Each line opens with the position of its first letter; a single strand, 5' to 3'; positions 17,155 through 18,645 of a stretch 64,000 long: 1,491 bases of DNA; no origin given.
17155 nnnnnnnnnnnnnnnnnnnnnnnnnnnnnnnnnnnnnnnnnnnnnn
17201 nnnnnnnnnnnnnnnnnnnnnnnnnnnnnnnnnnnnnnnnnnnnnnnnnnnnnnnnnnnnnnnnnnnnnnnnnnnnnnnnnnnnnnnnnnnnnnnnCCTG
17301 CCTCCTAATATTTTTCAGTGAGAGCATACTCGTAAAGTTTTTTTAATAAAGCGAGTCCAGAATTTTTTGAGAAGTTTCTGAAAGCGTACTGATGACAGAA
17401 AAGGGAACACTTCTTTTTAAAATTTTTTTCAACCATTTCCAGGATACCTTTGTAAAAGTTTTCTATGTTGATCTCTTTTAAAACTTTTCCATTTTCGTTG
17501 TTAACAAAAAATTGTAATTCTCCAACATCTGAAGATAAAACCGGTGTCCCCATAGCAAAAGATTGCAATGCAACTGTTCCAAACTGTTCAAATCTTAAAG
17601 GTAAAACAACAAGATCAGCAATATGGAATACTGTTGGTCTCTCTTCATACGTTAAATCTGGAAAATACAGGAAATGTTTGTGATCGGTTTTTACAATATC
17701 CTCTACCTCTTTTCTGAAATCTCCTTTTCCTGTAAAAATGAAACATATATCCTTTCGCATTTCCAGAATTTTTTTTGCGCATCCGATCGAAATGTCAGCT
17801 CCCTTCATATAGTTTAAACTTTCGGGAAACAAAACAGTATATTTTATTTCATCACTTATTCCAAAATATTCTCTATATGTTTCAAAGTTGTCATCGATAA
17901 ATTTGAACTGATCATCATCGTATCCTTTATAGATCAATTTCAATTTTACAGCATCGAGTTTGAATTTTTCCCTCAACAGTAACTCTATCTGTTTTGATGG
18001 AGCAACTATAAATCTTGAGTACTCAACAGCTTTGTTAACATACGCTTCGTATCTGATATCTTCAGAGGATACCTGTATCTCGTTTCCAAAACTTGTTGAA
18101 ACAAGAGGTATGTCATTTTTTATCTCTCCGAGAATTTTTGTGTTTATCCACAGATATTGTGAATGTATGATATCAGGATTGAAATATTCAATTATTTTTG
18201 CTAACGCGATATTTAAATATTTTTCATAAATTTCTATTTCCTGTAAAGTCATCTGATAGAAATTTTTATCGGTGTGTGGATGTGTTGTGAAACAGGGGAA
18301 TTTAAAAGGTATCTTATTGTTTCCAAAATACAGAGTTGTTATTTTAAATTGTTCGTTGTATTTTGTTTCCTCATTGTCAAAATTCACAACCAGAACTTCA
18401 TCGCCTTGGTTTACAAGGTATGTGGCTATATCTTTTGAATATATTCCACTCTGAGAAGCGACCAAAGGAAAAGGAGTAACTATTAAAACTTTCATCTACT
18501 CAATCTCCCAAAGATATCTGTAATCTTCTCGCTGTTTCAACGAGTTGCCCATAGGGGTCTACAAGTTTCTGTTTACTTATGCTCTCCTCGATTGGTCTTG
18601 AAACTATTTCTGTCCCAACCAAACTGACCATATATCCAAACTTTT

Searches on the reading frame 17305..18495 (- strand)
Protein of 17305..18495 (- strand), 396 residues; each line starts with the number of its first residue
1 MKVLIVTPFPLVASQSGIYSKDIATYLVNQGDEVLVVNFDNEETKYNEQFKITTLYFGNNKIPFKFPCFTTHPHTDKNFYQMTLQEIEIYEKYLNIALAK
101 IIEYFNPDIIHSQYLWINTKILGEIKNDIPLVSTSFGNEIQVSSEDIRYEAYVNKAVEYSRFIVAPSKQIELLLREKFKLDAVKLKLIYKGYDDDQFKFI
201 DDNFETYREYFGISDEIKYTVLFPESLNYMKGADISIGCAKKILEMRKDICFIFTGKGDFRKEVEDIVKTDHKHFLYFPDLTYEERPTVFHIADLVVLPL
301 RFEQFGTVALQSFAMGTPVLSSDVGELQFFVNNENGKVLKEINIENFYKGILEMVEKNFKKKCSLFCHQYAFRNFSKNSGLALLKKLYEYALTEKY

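Call 88: search_protein_families(library=pfam, proteins=[window:17305-18495:-], max_evalue=0.00001)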
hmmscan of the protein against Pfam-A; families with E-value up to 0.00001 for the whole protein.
window:17305-18495:- (396 aa): 4 families
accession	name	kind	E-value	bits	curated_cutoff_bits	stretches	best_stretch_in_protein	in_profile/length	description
PF00534.26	Glycos_transf_1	-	1.8e-18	67.1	26.4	1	216-358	13-159/172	Glycosyl transferases group 1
PF13692.12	Glyco_trans_1_4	-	9.8e-16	58.7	27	1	220-356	3-141/142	Glycosyl transferases group 1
PF13439.12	Glyco_transf_4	-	1.9e-11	44.7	28.5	1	19-195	7-169/170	Glycosyltransferase Family 4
PF13477.12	Glyco_trans_4_2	-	7.1e-06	26.7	23.4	0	76-153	42-125/139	Glycosyl transferase 4-like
